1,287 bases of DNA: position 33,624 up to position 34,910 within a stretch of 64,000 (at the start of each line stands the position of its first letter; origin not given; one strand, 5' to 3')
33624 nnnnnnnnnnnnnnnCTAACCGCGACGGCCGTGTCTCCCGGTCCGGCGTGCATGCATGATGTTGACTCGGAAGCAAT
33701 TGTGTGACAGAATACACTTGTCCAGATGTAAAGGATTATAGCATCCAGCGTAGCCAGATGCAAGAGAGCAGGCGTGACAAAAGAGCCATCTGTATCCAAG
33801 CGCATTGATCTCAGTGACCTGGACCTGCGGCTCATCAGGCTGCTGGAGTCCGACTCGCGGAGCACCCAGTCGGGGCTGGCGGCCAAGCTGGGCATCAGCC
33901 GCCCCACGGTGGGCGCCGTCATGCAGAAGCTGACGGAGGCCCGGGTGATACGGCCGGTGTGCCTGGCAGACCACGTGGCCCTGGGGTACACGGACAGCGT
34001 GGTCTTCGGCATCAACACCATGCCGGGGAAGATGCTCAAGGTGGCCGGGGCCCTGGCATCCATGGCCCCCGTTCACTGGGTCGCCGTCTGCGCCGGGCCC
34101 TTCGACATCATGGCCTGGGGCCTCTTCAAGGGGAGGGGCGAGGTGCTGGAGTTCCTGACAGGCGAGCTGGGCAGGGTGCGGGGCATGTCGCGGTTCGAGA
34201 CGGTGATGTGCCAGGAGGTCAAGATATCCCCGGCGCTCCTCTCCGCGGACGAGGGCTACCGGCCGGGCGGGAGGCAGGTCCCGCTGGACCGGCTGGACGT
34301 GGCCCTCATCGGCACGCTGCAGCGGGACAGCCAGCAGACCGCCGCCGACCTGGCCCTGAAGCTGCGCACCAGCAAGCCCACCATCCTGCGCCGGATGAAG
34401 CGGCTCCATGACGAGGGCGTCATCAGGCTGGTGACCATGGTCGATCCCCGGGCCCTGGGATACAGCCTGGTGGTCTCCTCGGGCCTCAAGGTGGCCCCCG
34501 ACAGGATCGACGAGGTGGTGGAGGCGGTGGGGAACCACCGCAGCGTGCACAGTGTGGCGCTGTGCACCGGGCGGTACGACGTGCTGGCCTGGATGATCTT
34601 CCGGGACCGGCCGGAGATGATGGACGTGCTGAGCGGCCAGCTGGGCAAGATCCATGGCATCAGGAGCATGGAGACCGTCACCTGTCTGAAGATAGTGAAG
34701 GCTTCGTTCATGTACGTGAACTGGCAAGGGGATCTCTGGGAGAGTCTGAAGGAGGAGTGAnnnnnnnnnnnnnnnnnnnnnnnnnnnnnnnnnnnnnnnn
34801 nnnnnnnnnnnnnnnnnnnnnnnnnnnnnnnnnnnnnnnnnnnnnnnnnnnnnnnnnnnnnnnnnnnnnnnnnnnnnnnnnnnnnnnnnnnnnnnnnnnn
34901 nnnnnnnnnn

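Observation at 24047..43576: Three paralogous tandem-Lrp/AsnC regulators, each adjacent to a different anaerobic redox cassette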

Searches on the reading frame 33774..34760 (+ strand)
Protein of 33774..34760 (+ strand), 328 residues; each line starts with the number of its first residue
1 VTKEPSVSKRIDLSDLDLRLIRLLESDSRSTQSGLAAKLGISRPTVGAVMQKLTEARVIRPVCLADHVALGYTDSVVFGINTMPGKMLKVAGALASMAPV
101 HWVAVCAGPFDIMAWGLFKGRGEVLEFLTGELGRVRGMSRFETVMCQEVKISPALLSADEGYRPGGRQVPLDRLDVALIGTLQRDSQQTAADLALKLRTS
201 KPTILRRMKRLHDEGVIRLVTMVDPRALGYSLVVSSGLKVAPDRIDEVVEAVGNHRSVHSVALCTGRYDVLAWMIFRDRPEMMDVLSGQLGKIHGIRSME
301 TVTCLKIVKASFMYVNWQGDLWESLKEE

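Call 6: search_protein_families(library=pfam, proteins=[window:33774-34760:+], max_evalue=0.01)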
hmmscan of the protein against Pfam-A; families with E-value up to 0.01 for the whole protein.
window:33774-34760:+ (328 aa): 20 families
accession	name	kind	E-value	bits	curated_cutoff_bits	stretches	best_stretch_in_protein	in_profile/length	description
PF13412.12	HTH_24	-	2.5e-20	72.2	21.9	2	171-218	1-48/48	Winged helix-turn-helix DNA-binding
PF01037.27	AsnC_trans_reg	-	4.7e-17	62.1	25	2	238-306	3-72/73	Lrp/AsnC ligand binding domain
PF13404.12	HTH_AsnC-type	-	2.3e-16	59.7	27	2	171-212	1-42/42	AsnC-type helix-turn-helix domain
PF12802.13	MarR_2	-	6.9e-09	36.2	27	1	12-60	2-51/61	MarR family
PF13545.12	HTH_Crp_2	-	6.4e-08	32.9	27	1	29-60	22-53/70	Crp-like helix-turn-helix domain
PF08279.18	HTH_11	-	5.9e-07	29.7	25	0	20-56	5-42/55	HTH domain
PF22482.2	AsnC_trans_reg_3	-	1e-06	29.2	24.4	1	243-311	18-89/95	PF0864 C-terminal dimeric alpha+beta barrel domain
PF01022.26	HTH_5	-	2.3e-06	27.8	22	0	184-217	13-45/47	Bacterial regulatory protein, arsR family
PF01047.28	MarR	-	5.6e-06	26.6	24.6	0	183-218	13-48/59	MarR family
PF22451.2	NirdL-like_HTH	-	8.3e-06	25.7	27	0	191-218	20-47/47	Siroheme decarboxylase NirDL-like HTH domain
PF12840.13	HTH_20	-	1.5e-05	25.3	27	0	18-61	7-50/51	Helix-turn-helix domain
PF09339.16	HTH_IclR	-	3.2e-05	24.1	22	0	18-60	6-49/52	IclR helix-turn-helix domain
PF01978.25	TrmB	-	7.7e-05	22.9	25.6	0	11-56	4-49/68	Sugar-specific transcriptional regulator TrmB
PF13463.12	HTH_27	-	7.8e-05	23.3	22.2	1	171-225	1-54/68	Winged helix DNA-binding domain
PF25213.1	HVO_A0261_N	-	0.00039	20.7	35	0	20-60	16-55/86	HVO_A0261 N-terminal domain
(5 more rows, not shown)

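Call 7: search_protein_families(library=ncbifam, proteins=[window:33774-34760:+], max_evalue=0.01)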
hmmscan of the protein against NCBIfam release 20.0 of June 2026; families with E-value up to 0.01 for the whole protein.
window:33774-34760:+ (328 aa): 19 families
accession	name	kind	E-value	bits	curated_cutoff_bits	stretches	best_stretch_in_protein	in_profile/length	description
NF040820.1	trans_reg_LrpA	equivalog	2.5e-29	102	250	2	171-299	2-131/141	HTH-type transcriptional regulator LrpA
NF053758.1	ChrTpTrnRegChrS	equivalog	4.3e-28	98.1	250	2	168-309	9-151/158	chromate efflux transcriptional regulator ChrS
NF041396.1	TranRegLrp_Halo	equivalog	1.1e-20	74.1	190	2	172-305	4-137/149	HTH-type transcriptional regulator Lrp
NF040947.1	trans_reg_LysM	equivalog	3.6e-19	68.9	180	2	171-306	1-134/136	HTH-type transcriptional regulator LysM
NF041395.1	TranRegLrpA1_Halo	equivalog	7.1e-18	65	250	2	179-298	11-131/142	HTH-type transcriptional regulator LrpA1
NF008384.0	PRK11179.1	equivalog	5.9e-17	61.9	227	2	170-306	6-144/153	transcriptional regulator AsnC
NF008370.0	PRK11169.1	equivalog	1.6e-10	40.9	233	1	170-311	11-156/164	leucine-responsive transcriptional regulator Lrp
NF040708.3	Siroheme_Dcarb_AhbA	equivalog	1.3e-09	38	140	1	192-307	21-132/144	siroheme decarboxylase subunit alpha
NF040707.3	Siroheme_Dcarb_AhbB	equivalog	5.1e-09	36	125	1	190-272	16-96/146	siroheme decarboxylase subunit beta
NF040939.2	trans_reg_lrs14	equivalog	1.3e-07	31.6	90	0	11-59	17-66/103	Lrs14 family HTH-type transcriptional regulator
NF053606.1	Sta1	subfamily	9.8e-07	28.8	80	0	173-218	20-65/100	Sta1 family transcriptional regulator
NF008273.0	PRK11050.1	equivalog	2.1e-06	27.5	153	0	177-218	43-85/156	manganese-binding transcriptional regulator MntR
NF033788.1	HTH_metalloreg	subfamily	4.6e-05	23.2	55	0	18-60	14-56/77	metalloregulator ArsR/SmtB family transcription factor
NF053881.1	TransRegDeoRBac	equivalog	0.00093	18.5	420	0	31-55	22-46/311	DNA-binding transcriptional repressor DeoR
NF007297.0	PRK09775.1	equivalog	0.0013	17.5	401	0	179-233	7-57/446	type II toxin-antitoxin system HipA family toxin YjjJ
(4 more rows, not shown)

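Call 27: find_homologous_proteins(query=window:33774-34760:+, max_evalue=1e-10)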
Query window:33774-34760:+ (328 aa): 46 proteins with E <= 1e-10 among 8000 candidates.
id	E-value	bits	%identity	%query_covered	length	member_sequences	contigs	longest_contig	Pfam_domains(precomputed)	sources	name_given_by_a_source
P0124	9.8e-213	723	100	100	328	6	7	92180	PF22451.3,PF01047.29,PF12840.14,PF13412.13,PF08279.19,PF22482.3,PF01022.27,PF01037.29,PF13404.13,PF12802.14,PF13545.13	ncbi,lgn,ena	-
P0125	9.2e-180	615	85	100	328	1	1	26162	PF22451.3,PF08279.19,PF01978.26,PF01022.27,PF01037.29,PF09339.17,PF13404.13,PF12802.14,PF01047.29,PF12840.14,PF13412.13,PF22482.3,PF13545.13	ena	-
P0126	2.8e-177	607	84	100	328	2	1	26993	PF22451.3,PF08279.19,PF01978.26,PF01022.27,PF01037.29,PF09339.17,PF13404.13,PF12802.14,PF01047.29,PF12840.14,PF13412.13,PF22482.3,PF13545.13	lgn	-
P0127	5.4e-177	606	84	100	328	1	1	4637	PF22451.3,PF08279.19,PF01978.26,PF01022.27,PF01037.29,PF09339.17,PF13404.13,PF12802.14,PF01047.29,PF13412.13,PF22482.3,PF13545.13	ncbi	-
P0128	7.1e-177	605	83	100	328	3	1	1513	PF22451.3,PF08279.19,PF01978.26,PF01022.27,PF01037.29,PF09339.17,PF13404.13,PF12802.14,PF25213.2,PF01047.29,PF12840.14,PF13412.13,PF22482.3,PF13545.13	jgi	jgi:Lrp/AsnC family transcriptional regulator, regulator for asnA, asnC and gidA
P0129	4.3e-172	590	81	100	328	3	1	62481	PF22451.3,PF08279.19,PF01978.26,PF01022.27,PF01037.29,PF09339.17,PF13404.13,PF12802.14,PF25213.2,PF01047.29,PF12840.14,PF13412.13,PF22482.3,PF13545.13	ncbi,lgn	-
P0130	2.5e-171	587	80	100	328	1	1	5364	PF08279.19,PF01978.26,PF01022.27,PF01037.29,PF09339.17,PF13404.13,PF12802.14,PF25213.2,PF01047.29,PF12840.14,PF13412.13,PF22482.3,PF13545.13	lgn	-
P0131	7.4e-171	586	80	100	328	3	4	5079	PF22451.3,PF08279.19,PF01978.26,PF01022.27,PF01037.29,PF09339.17,PF13404.13,PF12802.14,PF01047.29,PF12840.14,PF13412.13,PF22482.3,PF13545.13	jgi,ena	-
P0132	2.3e-168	577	80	100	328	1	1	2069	PF22451.3,PF08279.19,PF01978.26,PF01022.27,PF01037.29,PF09339.17,PF13404.13,PF12802.14,PF25213.2,PF01047.29,PF12840.14,PF13412.13,PF22482.3,PF13545.13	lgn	-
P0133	2.9e-168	577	80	100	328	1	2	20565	PF22451.3,PF08279.19,PF01978.26,PF01022.27,PF01037.29,PF09339.17,PF13404.13,PF12802.14,PF25213.2,PF01047.29,PF12840.14,PF13412.13,PF22482.3,PF13545.13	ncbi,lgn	-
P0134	3.1e-168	577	80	100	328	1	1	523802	PF22451.3,PF08279.19,PF01978.26,PF01022.27,PF01037.29,PF09339.17,PF13404.13,PF12802.14,PF25213.2,PF01047.29,PF12840.14,PF13412.13,PF22482.3,PF13545.13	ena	-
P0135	4.3e-168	577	79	100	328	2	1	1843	PF22451.3,PF08279.19,PF01978.26,PF01022.27,PF01037.29,PF09339.17,PF13404.13,PF12802.14,PF25213.2,PF01047.29,PF12840.14,PF13412.13,PF22482.3,PF13545.13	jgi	-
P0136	4.3e-168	577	80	100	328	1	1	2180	PF22451.3,PF08279.19,PF01978.26,PF01022.27,PF01037.29,PF09339.17,PF13404.13,PF12802.14,PF25213.2,PF01047.29,PF12840.14,PF13412.13,PF22482.3,PF13545.13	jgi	jgi:Lrp/AsnC family transcriptional regulator for asnA, asnC and gidA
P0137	8.2e-168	576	80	100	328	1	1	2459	PF22451.3,PF08279.19,PF01978.26,PF01022.27,PF01037.29,PF09339.17,PF13404.13,PF12802.14,PF25213.2,PF01047.29,PF12840.14,PF13412.13,PF22482.3,PF13545.13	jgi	jgi:DNA-binding Lrp family transcriptional regulator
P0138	1.1e-167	575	77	100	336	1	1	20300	PF22451.3,PF08279.19,PF01978.26,PF01022.27,PF01037.29,PF09339.17,PF13404.13,PF12802.14,PF25213.2,PF01047.29,PF12840.14,PF13412.13,PF22482.3,PF13545.13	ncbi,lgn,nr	ncbi:MAG: Lrp/AsnC family transcriptional regulator [Dehalococcoidia bacterium]|nr:Lrp/AsnC family t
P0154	9.6e-119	414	56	100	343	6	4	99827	PF22451.3,PF01047.29,PF13412.13,PF22482.3,PF01022.27,PF01037.29,PF09339.17,PF13404.13,PF12802.14,PF13545.13,PF25213.2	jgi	-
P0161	4.5e-56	209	39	94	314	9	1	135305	PF01047.29,PF12840.14,PF13412.13,PF08279.19,PF22482.3,PF01037.29,PF13404.13,PF12802.14,PF13545.13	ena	-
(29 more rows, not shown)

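Call 32: find_encoding_contigs(protein=P0154, flank=10000, max_places=2)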
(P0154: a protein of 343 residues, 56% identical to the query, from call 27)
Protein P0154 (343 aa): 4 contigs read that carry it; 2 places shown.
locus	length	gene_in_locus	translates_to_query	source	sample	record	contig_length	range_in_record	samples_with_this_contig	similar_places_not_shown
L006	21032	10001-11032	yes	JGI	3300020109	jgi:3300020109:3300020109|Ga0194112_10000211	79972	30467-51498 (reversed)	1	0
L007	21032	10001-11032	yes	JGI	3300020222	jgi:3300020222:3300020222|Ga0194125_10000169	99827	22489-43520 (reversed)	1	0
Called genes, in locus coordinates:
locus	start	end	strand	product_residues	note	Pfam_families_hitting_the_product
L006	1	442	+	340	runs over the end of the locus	PF01012:ETF, PF00766:ETF_alpha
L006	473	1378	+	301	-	PF01012:ETF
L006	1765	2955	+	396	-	PF02771:Acyl-CoA_dh_N, PF02770:Acyl-CoA_dh_M, PF00441:Acyl-CoA_dh_1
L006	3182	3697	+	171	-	PF22381:Staph_reg_Sar_Rot (weak), PF01047:MarR (weak), PF12802:MarR_2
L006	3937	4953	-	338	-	PF00478:IMPDH, PF03060:NMO, PF01070:FMN_dh, PF00977:His_biosynth (faint), PF02581:TMP-TENI (faint)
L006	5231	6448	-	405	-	PF13458:Peripla_BP_6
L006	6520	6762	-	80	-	-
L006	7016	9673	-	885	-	PF02129:Peptidase_S15, PF08530:PepX_C, PF09099:Qn_am_d_aIII (weak), PF01391:Collagen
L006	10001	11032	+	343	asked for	PF25213:HVO_A0261_N (faint), PF01022:HTH_5 (faint), PF13404:HTH_AsnC-type (weak), PF13412:HTH_24, PF01037:AsnC_trans_reg (weak), PF13404:HTH_AsnC-type, PF13412:HTH_24, PF01037:AsnC_trans_reg, +6 more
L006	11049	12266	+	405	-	PF02515:CoA_transf_3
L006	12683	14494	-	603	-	PF13534:Fer4_17 (faint), PF13746:Fer4_18 (faint), PF00037:Fer4 (weak), PF12838:Fer4_7 (weak), PF13187:Fer4_9 (weak), PF13237:Fer4_10 (weak), PF14697:Fer4_21 (weak), PF02662:FlpD, +2 more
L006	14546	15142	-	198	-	PF13450:NAD_binding_8 (faint), PF00890:FAD_binding_2 (weak), PF01266:DAO (weak), PF07992:Pyr_redox_2 (faint), PF12831:FAD_oxidored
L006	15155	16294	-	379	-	PF13183:Fer4_8, PF13237:Fer4_10, PF13187:Fer4_9 (weak), PF13534:Fer4_17 (weak), PF02754:CCG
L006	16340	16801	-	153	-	PF02662:FlpD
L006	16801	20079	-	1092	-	PF14691:Fer4_20, PF01266:DAO (weak), PF07992:Pyr_redox_2, PF12831:FAD_oxidored (weak), PF13450:NAD_binding_8, PF13738:Pyr_redox_3, PF01266:DAO (weak), PF07992:Pyr_redox_2 (weak), +14 more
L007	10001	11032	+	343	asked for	PF25213:HVO_A0261_N (faint), PF01022:HTH_5 (faint), PF13404:HTH_AsnC-type (weak), PF13412:HTH_24, PF01037:AsnC_trans_reg (weak), PF13404:HTH_AsnC-type, PF13412:HTH_24, PF01037:AsnC_trans_reg, +6 more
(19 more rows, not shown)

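Call 33: find_encoding_contigs(protein=P0161, flank=10000, max_places=2)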
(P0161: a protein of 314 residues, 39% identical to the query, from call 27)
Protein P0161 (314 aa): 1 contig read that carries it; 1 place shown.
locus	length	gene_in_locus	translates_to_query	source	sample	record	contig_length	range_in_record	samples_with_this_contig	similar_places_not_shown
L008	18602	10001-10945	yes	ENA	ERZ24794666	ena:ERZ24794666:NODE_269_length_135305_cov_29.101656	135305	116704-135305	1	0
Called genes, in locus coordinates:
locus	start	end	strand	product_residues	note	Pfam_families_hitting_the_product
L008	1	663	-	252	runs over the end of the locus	PF00106:adh_short, PF13561:adh_short_C2, PF23441:SDR (weak)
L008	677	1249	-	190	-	PF19620:DUF6125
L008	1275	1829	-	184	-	PF19620:DUF6125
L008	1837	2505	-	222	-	PF00881:Nitroreductase, PF14512:TM1586_NiRdase (faint)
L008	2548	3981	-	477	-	PF02629:CoA_binding (weak), PF13380:CoA_binding_2, PF13607:Succ_CoA_lig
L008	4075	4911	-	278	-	PF00106:adh_short, PF08659:KR, PF13561:adh_short_C2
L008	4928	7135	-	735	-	PF04879:Molybdop_Fe4S4, PF00384:Molybdopterin, PF01568:Molydop_binding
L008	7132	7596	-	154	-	PF00903:Glyoxalase, PF13669:Glyoxalase_4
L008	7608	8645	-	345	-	PF08240:ADH_N, PF16912:Glu_dehyd_C, PF00107:ADH_zinc_N, PF13602:ADH_zinc_N_2 (weak)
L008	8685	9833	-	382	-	PF06441:EHN, PF00561:Abhydrolase_1, PF12697:Abhydrolase_6 (faint)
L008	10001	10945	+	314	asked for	PF12802:MarR_2 (faint), PF13404:HTH_AsnC-type, PF13412:HTH_24, PF01037:AsnC_trans_reg, PF22482:AsnC_trans_reg_3 (weak), PF13404:HTH_AsnC-type (weak), PF13412:HTH_24, PF01037:AsnC_trans_reg, +4 more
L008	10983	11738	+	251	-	PF00106:adh_short, PF08659:KR, PF13561:adh_short_C2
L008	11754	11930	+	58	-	PF12797:Fer4_2 (faint), PF12837:Fer4_6 (weak), PF13237:Fer4_10, PF14697:Fer4_21, PF00037:Fer4 (weak), PF12838:Fer4_7 (weak), PF00037:Fer4, PF12837:Fer4_6 (weak), +5 more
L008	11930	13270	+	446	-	PF00890:FAD_binding_2 (weak), PF01266:DAO (faint), PF12831:FAD_oxidored (faint), PF13450:NAD_binding_8, PF01593:Amino_oxidase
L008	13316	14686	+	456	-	PF01636:APH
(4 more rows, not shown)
